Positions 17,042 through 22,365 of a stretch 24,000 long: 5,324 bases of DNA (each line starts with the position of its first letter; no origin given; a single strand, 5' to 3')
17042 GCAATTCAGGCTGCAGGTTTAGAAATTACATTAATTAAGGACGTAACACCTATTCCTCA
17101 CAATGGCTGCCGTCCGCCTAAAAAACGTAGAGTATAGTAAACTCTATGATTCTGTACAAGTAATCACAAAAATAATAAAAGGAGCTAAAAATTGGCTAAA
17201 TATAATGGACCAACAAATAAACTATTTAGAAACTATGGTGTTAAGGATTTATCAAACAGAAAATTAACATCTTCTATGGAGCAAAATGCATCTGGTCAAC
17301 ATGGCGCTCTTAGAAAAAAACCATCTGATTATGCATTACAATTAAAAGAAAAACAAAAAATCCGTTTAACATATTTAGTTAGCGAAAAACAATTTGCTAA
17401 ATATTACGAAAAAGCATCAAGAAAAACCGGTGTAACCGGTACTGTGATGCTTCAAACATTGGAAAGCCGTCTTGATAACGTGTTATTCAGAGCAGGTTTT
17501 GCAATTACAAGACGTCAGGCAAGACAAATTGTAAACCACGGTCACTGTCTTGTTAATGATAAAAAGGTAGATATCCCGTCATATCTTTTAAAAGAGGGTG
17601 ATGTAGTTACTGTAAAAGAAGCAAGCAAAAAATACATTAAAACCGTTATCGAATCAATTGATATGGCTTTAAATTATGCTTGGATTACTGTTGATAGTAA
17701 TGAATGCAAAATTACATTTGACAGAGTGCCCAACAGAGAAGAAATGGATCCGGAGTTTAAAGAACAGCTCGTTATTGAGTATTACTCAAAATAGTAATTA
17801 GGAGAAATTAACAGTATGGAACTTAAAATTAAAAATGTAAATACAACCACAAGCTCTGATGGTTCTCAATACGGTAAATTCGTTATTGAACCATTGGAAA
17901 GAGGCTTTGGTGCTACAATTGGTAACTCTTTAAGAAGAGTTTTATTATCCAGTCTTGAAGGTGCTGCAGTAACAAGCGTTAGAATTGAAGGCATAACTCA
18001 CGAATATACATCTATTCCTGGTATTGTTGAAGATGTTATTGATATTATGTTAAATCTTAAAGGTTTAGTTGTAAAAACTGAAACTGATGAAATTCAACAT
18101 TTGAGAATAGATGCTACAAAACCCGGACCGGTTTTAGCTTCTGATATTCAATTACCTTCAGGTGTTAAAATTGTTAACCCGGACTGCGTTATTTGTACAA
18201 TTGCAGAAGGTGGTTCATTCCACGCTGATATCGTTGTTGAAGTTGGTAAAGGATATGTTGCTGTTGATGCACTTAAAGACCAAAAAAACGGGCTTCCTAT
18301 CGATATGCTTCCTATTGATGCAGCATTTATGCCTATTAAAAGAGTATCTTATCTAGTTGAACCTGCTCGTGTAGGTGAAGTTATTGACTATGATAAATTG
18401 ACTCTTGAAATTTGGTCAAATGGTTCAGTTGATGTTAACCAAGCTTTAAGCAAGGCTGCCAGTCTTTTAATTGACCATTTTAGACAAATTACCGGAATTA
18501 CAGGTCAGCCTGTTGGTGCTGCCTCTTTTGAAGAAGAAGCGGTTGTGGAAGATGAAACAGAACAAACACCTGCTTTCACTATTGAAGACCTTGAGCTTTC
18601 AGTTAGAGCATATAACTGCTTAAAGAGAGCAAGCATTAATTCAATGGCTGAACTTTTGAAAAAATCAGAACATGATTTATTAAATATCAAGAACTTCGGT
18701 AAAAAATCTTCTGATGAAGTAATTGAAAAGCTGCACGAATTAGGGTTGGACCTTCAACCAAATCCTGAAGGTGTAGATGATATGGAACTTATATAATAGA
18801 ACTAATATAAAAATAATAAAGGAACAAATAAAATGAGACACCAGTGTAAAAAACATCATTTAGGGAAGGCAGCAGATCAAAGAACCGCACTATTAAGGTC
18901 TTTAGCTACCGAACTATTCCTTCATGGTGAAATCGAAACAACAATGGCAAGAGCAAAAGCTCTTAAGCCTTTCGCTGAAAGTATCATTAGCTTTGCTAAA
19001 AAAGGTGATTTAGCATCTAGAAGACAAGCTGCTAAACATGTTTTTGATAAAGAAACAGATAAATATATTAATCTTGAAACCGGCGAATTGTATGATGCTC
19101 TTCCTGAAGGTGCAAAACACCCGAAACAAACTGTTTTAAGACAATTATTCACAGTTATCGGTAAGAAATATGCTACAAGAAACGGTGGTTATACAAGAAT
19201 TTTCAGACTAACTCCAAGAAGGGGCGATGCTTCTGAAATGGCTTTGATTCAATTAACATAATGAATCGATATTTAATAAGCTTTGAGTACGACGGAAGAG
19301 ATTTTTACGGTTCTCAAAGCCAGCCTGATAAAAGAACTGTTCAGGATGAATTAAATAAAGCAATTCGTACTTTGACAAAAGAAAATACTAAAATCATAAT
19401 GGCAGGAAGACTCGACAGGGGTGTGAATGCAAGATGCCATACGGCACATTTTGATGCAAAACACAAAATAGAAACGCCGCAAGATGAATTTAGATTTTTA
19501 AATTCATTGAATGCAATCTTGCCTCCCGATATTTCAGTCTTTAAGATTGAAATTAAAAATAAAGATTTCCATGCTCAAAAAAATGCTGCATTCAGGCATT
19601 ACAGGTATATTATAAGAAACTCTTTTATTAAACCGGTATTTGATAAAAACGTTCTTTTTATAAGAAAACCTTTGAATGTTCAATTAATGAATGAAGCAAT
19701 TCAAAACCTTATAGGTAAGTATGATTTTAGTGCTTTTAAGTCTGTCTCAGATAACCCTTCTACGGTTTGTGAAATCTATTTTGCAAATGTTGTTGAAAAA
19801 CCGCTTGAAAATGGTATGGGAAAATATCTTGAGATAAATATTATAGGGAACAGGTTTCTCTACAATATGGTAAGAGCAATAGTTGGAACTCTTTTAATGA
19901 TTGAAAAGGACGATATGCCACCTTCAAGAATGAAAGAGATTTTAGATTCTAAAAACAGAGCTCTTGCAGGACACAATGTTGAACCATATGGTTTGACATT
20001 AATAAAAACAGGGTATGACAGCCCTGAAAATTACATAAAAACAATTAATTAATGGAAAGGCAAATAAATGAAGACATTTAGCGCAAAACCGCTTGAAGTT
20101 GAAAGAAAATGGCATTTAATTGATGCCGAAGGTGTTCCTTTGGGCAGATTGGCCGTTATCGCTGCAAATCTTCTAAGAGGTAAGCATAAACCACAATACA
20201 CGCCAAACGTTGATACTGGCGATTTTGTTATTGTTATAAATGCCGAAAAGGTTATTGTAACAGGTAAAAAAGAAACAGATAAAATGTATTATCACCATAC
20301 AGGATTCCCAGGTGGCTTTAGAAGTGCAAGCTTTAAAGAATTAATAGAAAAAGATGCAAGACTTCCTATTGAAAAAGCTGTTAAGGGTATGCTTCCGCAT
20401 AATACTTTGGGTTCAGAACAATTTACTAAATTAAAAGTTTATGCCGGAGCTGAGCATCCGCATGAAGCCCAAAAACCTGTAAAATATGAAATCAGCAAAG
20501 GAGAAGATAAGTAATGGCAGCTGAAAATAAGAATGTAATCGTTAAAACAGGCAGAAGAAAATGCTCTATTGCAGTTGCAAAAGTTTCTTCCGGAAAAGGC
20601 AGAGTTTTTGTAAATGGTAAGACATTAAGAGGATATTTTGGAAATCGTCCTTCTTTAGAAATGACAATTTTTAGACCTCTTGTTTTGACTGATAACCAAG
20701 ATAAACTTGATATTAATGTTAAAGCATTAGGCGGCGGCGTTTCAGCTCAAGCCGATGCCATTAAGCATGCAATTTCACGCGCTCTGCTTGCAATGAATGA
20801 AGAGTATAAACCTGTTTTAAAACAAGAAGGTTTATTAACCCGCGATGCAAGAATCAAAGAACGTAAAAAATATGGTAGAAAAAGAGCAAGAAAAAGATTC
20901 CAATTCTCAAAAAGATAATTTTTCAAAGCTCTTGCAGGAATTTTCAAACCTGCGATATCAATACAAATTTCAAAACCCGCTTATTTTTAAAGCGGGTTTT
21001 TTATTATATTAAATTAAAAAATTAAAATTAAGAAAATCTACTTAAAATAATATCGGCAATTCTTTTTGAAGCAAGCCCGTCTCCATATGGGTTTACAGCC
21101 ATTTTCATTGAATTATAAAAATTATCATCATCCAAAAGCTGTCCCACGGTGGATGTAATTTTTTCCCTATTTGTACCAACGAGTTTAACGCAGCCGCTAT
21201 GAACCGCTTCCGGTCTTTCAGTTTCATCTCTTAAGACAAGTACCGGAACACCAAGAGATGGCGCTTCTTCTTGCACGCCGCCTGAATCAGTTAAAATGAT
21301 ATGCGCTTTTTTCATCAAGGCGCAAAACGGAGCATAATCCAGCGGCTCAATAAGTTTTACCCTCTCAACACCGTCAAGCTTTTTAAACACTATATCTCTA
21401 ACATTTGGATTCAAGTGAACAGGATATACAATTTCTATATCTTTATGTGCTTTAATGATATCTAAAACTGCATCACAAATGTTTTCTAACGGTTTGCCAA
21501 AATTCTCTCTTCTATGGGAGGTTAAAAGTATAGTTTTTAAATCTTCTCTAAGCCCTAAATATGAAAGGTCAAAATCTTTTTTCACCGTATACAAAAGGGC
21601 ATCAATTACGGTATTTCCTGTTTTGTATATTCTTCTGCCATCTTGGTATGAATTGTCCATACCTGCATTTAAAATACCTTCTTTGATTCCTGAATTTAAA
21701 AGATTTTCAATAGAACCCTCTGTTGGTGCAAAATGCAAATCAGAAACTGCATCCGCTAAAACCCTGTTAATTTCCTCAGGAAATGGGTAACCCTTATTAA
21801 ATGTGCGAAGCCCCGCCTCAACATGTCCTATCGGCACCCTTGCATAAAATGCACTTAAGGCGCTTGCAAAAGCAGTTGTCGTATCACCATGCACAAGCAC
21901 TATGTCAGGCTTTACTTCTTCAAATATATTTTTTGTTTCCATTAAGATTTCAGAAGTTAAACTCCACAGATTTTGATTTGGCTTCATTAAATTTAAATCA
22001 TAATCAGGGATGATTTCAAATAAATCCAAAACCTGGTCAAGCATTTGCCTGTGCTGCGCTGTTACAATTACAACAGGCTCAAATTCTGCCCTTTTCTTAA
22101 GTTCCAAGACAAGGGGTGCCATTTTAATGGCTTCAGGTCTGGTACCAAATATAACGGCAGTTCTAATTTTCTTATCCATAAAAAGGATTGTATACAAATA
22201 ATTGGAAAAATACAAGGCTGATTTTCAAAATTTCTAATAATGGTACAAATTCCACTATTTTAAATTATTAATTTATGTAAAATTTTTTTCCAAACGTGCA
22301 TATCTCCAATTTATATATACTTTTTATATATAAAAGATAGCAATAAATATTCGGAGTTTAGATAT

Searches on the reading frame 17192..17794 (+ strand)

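Call 9: search_protein_families(library=pfam, proteins=[window:17192-17794:+], max_evalue=0.01)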
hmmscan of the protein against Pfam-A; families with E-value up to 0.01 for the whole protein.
window:17192-17794:+ (200 aa): 4 families
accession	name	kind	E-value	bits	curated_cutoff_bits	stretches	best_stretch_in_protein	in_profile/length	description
PF00163.24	Ribosomal_S4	-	3.1e-22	79.5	23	1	3-91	1-95/95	Ribosomal protein S4/S9 N-terminal domain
PF01479.30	S4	-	6.6e-20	71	22.8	1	93-139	2-48/48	S4 domain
PF22421.1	SYY_C-terminal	-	0.00021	21.6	27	1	85-137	12-64/83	Tyrosine--tRNA ligase SYY-like C-terminal domain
PF02022.25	Integrase_Zn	-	0.0084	16.6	22.6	0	102-116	18-32/38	Integrase Zinc binding domain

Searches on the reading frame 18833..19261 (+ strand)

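Call 9: search_protein_families(library=pfam, proteins=[window:18833-19261:+], max_evalue=0.01)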
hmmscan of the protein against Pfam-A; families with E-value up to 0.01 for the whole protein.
window:18833-19261:+ (142 aa): 1 family
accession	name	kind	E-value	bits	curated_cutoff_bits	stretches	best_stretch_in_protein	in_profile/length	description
PF01196.24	Ribosomal_L17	-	5.7e-32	110.9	27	1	20-141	1-96/97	Ribosomal protein L17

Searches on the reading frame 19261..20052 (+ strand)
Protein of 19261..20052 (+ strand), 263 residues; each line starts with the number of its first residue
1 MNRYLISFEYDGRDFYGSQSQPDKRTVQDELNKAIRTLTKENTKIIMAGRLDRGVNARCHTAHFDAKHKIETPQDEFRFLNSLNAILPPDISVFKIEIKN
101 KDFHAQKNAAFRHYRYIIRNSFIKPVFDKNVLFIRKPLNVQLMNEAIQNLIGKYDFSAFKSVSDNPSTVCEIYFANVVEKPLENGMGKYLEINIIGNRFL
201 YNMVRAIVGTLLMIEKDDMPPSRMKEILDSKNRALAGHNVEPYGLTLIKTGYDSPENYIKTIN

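Call 9: search_protein_families(library=pfam, proteins=[window:19261-20052:+], max_evalue=0.01)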
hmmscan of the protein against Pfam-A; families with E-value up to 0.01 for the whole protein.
window:19261-20052:+ (263 aa): 1 family
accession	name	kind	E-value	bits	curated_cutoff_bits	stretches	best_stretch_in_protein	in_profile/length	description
PF01416.25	PseudoU_synth_1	-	5.4e-32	110.9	23.3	2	146-253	1-108/108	tRNA pseudouridine synthase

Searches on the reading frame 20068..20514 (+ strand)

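Call 9: search_protein_families(library=pfam, proteins=[window:20068-20514:+], max_evalue=0.01)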
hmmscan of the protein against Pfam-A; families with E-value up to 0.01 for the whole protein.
window:20068-20514:+ (148 aa): 1 family
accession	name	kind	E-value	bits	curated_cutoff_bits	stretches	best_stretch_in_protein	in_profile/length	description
PF00572.24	Ribosomal_L13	-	2e-46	157.4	23.8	1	13-131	1-119/119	Ribosomal protein L13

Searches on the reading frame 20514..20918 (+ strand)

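Call 9: search_protein_families(library=pfam, proteins=[window:20514-20918:+], max_evalue=0.01)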
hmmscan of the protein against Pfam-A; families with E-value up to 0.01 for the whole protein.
window:20514-20918:+ (134 aa): 1 family
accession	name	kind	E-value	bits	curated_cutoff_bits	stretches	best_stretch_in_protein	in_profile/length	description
PF00380.25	Ribosomal_S9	-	2.1e-44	151.3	22.5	1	13-134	1-121/121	Ribosomal protein S9/S16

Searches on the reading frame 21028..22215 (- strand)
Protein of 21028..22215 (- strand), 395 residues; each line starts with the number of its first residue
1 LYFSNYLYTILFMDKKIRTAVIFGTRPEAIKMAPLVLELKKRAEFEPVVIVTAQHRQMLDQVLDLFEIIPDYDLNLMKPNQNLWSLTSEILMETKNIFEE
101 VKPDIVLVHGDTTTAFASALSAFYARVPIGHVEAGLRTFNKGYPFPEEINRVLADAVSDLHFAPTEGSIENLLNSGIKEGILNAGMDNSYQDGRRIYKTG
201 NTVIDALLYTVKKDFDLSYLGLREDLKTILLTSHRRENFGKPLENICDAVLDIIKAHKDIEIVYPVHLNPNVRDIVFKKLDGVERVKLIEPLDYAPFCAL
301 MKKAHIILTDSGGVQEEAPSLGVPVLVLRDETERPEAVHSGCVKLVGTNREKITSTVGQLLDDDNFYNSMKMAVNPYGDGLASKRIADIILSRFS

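Call 9: search_protein_families(library=pfam, proteins=[window:21028-22215:-], max_evalue=0.01)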
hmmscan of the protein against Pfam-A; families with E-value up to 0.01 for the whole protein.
window:21028-22215:- (395 aa): 1 family
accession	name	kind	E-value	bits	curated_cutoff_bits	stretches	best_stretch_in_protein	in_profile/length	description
PF02350.25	Epimerase_2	-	2.1e-116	389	30.6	1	38-390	2-346/347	UDP-N-acetylglucosamine 2-epimerase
